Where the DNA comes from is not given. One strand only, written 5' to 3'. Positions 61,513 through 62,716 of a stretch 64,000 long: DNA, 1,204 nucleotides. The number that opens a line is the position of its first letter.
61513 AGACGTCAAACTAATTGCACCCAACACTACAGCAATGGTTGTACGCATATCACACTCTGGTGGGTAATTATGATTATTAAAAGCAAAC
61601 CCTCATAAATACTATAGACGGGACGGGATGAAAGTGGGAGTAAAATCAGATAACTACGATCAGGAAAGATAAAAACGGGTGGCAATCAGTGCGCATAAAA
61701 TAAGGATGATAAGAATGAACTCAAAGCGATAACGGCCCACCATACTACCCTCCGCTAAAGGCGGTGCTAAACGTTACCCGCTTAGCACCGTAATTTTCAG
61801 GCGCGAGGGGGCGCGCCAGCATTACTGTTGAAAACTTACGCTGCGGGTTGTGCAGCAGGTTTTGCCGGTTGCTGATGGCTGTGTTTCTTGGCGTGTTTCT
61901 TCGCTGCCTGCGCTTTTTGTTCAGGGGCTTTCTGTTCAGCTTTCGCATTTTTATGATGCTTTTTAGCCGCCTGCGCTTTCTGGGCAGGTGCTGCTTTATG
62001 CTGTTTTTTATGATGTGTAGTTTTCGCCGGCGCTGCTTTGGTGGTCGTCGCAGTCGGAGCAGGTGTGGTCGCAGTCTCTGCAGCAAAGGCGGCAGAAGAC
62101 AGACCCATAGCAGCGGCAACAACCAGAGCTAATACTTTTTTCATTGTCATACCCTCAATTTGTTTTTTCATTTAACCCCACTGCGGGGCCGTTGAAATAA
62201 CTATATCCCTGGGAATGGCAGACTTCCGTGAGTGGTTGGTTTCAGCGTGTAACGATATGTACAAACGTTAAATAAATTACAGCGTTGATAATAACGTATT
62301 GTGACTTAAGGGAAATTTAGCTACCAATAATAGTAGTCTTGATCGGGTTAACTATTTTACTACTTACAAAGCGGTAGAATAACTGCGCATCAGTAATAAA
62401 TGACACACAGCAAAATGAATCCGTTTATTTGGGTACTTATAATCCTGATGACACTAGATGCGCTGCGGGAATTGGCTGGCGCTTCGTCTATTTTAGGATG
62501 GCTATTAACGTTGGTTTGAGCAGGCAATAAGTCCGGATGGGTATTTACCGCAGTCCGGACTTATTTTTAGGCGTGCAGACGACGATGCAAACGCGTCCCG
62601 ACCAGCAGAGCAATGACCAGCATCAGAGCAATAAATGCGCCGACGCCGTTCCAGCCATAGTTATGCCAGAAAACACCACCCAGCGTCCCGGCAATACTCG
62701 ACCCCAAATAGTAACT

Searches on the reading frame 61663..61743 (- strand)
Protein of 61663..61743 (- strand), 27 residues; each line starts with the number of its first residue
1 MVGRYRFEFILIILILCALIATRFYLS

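Call 26: search_protein_families(library=ncbifam, proteins=[window:61663-61743:-], max_evalue=0.01)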
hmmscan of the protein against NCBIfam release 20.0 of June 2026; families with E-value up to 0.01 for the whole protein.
window:61663-61743:- (27 aa): 2 families
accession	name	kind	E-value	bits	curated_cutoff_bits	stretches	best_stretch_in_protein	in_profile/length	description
NF011341.0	PRK14758.1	equivalog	2.6e-20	72.1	66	1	1-27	1-27/27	hypothetical protein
NF052476.1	small_YdgU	equivalog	3.6e-20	71.5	24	1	1-27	1-27/27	small membrane protein YdgU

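Call 54: search_protein_families(library=pfam, proteins=[window:61663-61743:-], max_evalue=0.01)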
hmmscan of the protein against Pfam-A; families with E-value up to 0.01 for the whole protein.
window:61663-61743:- (27 aa): 0 families

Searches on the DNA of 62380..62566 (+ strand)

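Call 41: search_dna_similar(query=window:62380-62566:+, collection=ecoli_genomes, mode=near, max_rows=40, rows=spread)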
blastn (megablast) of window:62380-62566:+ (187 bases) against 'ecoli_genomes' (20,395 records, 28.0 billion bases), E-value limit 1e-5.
Records with a match: 5424; places in all: 5454; records where one place covers at least 80% of the query: 5401.
Genomes with a match: 5421 of 5426; with a place that covers at least 80% of the query: 5398. Places per genome that has any: lowest 1, median 1, highest 2. On chromosomes: 5450 places; on plasmids: 4.
Best place of each record, by identity: >=99% 336; 95-99% 5015; 90-95% 73.
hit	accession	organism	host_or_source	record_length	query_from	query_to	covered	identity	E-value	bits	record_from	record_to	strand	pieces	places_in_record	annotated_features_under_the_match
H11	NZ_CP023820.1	Escherichia coli strain 7/2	Homo sapiens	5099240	1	187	100%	100.0%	2e-92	346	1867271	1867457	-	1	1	KPN_01571 family protein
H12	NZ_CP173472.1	Escherichia coli strain 98224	Homo sapiens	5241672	1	187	100%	100.0%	2e-92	346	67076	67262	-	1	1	KPN_01571 family protein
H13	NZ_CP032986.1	Escherichia coli strain BE2-5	egret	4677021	1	187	100%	99.5%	1e-90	340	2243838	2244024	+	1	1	hypothetical protein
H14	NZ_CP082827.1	Escherichia coli strain SCAID WND2-2021 (3/145)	Homo sapiens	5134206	1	187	100%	98.9%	5e-89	335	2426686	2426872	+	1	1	KPN_01571 family protein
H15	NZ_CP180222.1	Escherichia coli strain Q65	sputum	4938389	1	187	100%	98.9%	5e-89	335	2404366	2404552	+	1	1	KPN_01571 family protein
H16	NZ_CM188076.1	Escherichia coli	Homo sapiens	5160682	1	187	100%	98.9%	5e-89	335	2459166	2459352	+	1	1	hypothetical protein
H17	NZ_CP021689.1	Escherichia coli strain AR_0058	missing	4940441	1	187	100%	98.4%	2e-87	329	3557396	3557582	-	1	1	KPN_01571 family protein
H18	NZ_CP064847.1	Escherichia coli strain 20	wastewater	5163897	1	187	100%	98.4%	2e-87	329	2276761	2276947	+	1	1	hypothetical protein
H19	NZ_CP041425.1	Escherichia coli strain STEC388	pig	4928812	1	187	100%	98.4%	2e-87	329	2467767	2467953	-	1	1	KPN_01571 family protein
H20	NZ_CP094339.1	Escherichia coli strain W224N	cerebrospinal fluid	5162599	1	187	100%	98.4%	2e-87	329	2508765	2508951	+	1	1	KPN_01571 family protein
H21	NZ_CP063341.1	Escherichia coli strain BS90R-A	Homo sapiens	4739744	1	187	100%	98.4%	2e-87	329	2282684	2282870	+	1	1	hypothetical protein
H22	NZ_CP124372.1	Escherichia coli strain AVS0151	environmental: river near WWTP effluent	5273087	1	187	100%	98.4%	2e-87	329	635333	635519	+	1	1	KPN_01571 family protein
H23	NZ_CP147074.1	Escherichia coli strain JSWP021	municipal wastewater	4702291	1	187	100%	98.4%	2e-87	329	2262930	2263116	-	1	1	KPN_01571 family protein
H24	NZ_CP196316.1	Escherichia coli strain AH19B041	Homo sapiens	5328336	1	187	100%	98.4%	2e-87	329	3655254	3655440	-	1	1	KPN_01571 family protein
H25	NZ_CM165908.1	Escherichia coli strain N56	Homo sapiens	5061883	1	187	100%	98.4%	2e-87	329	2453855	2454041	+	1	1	hypothetical protein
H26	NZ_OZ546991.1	Escherichia coli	Homo sapiens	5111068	1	187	100%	98.4%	2e-87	329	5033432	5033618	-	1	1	KPN_01571 family protein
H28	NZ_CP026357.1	Escherichia coli strain 2F_0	not applicable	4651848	1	187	100%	97.9%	1e-85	324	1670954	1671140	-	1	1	KPN_01571 family protein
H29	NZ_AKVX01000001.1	Escherichia coli str. K-12 substr. MG1655 strain K-12 ...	-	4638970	1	187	100%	97.9%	1e-85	324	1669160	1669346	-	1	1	KPN_01571 family protein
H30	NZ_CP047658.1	Escherichia coli strain LD39-1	feces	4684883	1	187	100%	97.9%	1e-85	324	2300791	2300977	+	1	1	KPN_01571 family protein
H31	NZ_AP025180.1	Escherichia coli strain JP538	Sus scrofa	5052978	1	187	100%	97.9%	1e-85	324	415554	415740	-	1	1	KPN_01571 family protein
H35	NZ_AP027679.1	Escherichia coli strain PSS-08-2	Homo sapiens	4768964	1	187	100%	97.9%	1e-85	324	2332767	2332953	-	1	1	KPN_01571 family protein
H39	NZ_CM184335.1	Escherichia coli strain ES6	Aquarana catesbeiana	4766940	1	187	100%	97.9%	1e-85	324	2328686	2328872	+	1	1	KPN_01571 family protein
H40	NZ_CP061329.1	Escherichia coli strain EC93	Rattus norvegicus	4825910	1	187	100%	96.8%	2e-82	313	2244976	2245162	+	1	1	KPN_01571 family protein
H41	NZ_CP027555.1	Escherichia coli strain 2013C-3513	Homo sapiens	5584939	1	187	100%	96.3%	1e-80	307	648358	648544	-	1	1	KPN_01571 family protein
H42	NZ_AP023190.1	Escherichia coli strain TUM18530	Homo sapiens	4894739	1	187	100%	96.3%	1e-80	307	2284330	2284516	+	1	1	hypothetical protein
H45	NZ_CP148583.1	Escherichia coli strain Z1322HEC0001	Homo sapiens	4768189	1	187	100%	96.3%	1e-80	307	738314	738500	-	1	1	KPN_01571 family protein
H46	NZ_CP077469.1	Escherichia coli O111:H11 strain 8D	Homo sapiens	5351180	1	187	100%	96.3%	1e-80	307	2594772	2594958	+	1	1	KPN_01571 family protein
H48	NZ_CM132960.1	Escherichia coli strain 410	Homo sapiens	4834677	1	187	100%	96.3%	1e-80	307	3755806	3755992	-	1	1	KPN_01571 family protein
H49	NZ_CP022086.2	Escherichia coli O104:H4 strain FDAARGOS_348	Homo sapiens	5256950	1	187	100%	95.7%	5e-79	302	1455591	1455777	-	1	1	KPN_01571 family protein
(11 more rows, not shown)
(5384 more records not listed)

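Call 59: get_annotated_region(hit=H11, flank=300)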
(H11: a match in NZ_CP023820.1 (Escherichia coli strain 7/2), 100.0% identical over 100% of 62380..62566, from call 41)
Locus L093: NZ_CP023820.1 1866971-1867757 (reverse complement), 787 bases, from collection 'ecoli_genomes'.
description: Escherichia coli strain 7/2 chromosome, complete genome
organism: Escherichia coli strain 7/2 (NCBI taxid 562)
replicon: chromosome; assembly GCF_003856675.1
host: Homo sapiens; source: feces; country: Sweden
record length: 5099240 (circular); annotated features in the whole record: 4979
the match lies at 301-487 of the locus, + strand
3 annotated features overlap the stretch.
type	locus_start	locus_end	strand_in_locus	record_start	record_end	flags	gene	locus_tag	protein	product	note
CDS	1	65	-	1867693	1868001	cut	asr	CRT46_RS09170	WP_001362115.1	acid resistance repetitive basic protein Asr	-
CDS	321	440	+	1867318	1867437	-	-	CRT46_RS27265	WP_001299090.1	KPN_01571 family protein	-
CDS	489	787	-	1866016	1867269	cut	ynfM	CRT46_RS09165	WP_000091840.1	MFS transporter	-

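Call 60: get_annotated_region(hit=H29, flank=300)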
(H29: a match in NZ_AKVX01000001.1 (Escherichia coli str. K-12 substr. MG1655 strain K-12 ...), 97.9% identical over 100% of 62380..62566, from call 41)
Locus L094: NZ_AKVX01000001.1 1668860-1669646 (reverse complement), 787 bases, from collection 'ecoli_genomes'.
description: Escherichia coli str. K-12 substr. MG1655 strain K-12 chromosome, whole genome shotgun sequence
organism: Escherichia coli str. K-12 substr. MG1655 strain K-12 substr. MG1655 (NCBI taxid 511145)
replicon: chromosome; assembly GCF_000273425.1
host: -; source: -; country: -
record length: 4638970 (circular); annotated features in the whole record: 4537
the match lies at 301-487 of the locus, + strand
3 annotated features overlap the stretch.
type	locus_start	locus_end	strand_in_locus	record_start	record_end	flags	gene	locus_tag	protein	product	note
CDS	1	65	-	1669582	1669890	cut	asr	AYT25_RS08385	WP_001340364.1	acid resistance repetitive basic protein Asr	-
CDS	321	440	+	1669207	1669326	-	-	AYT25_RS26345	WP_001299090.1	KPN_01571 family protein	-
CDS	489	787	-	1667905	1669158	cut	ynfM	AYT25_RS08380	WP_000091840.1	MFS transporter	-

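Call 81: get_annotated_region(hit=H49, flank=60)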
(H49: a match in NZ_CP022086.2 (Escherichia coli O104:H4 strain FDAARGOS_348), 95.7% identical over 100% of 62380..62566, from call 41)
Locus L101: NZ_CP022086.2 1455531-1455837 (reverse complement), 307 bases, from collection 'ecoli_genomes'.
description: Escherichia coli O104:H4 strain FDAARGOS_348 chromosome, complete genome
organism: Escherichia coli O104:H4 strain FDAARGOS_348 (NCBI taxid 1038927)
replicon: chromosome; assembly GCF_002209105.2
host: Homo sapiens; source: stool; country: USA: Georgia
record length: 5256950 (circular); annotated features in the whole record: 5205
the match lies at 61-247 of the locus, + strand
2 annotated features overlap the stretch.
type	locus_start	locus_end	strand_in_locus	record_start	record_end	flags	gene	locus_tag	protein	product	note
CDS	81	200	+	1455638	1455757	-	-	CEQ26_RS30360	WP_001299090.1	KPN_01571 family protein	-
CDS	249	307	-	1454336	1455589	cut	ynfM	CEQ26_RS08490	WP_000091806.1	MFS transporter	-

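Call 82: get_annotated_region(hit=H41, flank=60)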
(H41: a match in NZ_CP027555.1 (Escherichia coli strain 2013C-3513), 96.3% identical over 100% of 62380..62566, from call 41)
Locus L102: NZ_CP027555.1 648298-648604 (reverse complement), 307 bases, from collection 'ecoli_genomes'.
description: Escherichia coli strain 2013C-3513 chromosome, complete genome
organism: Escherichia coli strain 2013C-3513 (NCBI taxid 562)
replicon: chromosome; assembly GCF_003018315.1
host: Homo sapiens; source: missing; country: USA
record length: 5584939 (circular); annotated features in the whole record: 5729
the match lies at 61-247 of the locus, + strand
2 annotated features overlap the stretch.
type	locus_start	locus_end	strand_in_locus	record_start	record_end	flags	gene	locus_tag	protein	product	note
CDS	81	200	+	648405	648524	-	-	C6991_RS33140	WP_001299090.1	KPN_01571 family protein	-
CDS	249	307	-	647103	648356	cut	ynfM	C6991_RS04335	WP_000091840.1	MFS transporter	-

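Call 83: get_annotated_region(hit=H40, flank=60)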
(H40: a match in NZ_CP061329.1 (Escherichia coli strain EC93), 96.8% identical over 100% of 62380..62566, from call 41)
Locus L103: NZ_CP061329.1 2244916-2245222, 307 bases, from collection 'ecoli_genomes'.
description: Escherichia coli strain EC93 chromosome, complete genome
organism: Escherichia coli strain EC93 (NCBI taxid 562)
replicon: chromosome; assembly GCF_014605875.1
host: Rattus norvegicus; source: -; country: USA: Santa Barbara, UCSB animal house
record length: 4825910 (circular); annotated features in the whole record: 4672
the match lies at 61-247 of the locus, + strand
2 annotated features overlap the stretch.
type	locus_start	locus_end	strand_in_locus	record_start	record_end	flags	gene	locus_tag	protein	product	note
CDS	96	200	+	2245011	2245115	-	-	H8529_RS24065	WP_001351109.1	KPN_01571 family protein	-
CDS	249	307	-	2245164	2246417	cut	ynfM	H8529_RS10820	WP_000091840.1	MFS transporter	-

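Call 84: get_annotated_region(hit=H42, flank=60)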
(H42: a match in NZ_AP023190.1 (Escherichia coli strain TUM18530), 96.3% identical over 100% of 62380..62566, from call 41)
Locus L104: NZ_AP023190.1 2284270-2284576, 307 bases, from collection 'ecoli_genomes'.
description: Escherichia coli strain TUM18530 chromosome, complete genome
organism: Escherichia coli strain TUM18530 (NCBI taxid 562)
replicon: chromosome; assembly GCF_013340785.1
host: Homo sapiens; source: -; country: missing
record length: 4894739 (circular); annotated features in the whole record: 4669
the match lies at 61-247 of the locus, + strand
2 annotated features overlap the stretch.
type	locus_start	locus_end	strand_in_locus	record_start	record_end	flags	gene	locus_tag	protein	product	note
CDS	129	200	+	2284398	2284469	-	-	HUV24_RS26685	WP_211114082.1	hypothetical protein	-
CDS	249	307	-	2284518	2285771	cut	ynfM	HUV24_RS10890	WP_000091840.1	MFS transporter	-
